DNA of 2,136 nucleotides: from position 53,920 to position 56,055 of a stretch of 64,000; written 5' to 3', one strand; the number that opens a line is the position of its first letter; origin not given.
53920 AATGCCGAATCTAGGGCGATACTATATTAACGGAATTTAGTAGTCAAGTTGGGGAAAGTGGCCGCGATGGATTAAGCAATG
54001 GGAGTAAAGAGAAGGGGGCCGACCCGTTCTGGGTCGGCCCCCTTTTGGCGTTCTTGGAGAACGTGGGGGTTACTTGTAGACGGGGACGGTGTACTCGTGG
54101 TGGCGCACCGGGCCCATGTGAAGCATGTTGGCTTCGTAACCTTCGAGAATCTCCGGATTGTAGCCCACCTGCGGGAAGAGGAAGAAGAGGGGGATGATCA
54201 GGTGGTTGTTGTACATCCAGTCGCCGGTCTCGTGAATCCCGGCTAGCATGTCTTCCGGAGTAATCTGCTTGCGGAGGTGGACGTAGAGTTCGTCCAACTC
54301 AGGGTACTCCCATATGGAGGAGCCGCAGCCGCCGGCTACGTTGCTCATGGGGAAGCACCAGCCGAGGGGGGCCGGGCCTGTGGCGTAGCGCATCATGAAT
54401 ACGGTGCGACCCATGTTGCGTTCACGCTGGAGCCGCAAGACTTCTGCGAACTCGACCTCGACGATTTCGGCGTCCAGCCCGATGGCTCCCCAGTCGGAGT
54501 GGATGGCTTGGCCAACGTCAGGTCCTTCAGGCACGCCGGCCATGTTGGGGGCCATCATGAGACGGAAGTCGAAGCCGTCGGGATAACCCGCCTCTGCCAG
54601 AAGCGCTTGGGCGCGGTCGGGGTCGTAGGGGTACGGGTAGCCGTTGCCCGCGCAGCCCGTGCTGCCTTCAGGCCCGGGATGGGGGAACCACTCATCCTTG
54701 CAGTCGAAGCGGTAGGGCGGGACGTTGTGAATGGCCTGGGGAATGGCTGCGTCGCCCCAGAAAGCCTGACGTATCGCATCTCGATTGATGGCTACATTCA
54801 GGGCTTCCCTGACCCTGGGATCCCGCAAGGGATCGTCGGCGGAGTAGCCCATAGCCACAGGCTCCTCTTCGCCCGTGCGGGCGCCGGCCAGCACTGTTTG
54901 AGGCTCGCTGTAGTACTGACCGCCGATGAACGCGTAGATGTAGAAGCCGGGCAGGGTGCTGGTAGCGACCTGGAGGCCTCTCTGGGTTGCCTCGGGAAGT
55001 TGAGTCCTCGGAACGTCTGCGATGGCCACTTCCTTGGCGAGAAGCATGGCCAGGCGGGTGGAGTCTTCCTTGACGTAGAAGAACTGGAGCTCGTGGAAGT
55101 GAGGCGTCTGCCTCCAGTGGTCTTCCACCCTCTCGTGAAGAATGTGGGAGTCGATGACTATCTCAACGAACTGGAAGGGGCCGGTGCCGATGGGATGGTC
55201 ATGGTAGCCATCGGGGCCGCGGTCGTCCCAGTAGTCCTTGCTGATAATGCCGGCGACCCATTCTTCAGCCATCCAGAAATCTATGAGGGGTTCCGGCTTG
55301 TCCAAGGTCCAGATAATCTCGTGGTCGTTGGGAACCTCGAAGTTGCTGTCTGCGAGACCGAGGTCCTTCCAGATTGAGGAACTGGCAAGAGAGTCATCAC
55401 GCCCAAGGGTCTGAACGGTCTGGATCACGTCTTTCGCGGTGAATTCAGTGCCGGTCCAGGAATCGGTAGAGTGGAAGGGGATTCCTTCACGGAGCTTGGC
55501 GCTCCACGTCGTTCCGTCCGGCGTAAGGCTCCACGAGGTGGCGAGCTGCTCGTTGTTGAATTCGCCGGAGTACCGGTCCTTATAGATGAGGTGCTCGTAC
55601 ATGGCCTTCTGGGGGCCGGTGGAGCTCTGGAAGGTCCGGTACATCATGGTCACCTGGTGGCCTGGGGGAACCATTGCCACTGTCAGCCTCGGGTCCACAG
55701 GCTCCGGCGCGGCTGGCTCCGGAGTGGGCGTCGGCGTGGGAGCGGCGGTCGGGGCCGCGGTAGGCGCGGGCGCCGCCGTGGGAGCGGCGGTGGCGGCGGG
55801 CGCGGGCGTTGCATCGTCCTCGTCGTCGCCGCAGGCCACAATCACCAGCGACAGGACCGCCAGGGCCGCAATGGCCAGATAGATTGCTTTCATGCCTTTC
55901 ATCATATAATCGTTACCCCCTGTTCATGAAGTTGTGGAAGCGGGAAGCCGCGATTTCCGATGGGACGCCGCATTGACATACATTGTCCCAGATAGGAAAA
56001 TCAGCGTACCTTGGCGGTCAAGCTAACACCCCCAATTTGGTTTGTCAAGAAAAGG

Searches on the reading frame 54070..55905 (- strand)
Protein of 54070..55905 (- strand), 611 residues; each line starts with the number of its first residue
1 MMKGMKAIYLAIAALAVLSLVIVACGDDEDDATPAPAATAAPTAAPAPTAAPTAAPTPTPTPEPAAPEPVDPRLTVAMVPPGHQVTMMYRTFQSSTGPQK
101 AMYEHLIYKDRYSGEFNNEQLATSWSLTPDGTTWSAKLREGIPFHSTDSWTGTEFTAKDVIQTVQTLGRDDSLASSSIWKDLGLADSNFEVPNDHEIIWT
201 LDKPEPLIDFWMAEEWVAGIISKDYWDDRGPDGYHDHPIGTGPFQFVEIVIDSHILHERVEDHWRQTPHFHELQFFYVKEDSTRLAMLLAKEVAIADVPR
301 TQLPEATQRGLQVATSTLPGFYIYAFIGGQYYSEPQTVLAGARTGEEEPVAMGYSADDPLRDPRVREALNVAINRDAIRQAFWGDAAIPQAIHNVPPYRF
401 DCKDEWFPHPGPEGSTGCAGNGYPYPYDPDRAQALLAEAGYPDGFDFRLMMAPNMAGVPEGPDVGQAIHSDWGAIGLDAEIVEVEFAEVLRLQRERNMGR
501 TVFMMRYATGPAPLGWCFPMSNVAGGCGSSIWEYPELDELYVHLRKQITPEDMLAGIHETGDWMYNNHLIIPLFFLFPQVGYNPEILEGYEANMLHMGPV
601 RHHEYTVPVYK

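Call 66: search_protein_families(library=pfam, proteins=[window:54070-55905:-], max_evalue=0.00001)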
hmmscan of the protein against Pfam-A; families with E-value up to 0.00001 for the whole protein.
window:54070-55905:- (611 aa): 1 family
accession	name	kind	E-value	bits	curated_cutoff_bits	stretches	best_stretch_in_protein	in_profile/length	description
PF00496.27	SBP_bac_5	-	1.3e-58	199.3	32.4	1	120-505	5-342/368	Bacterial extracellular solute-binding proteins, family 5 Middle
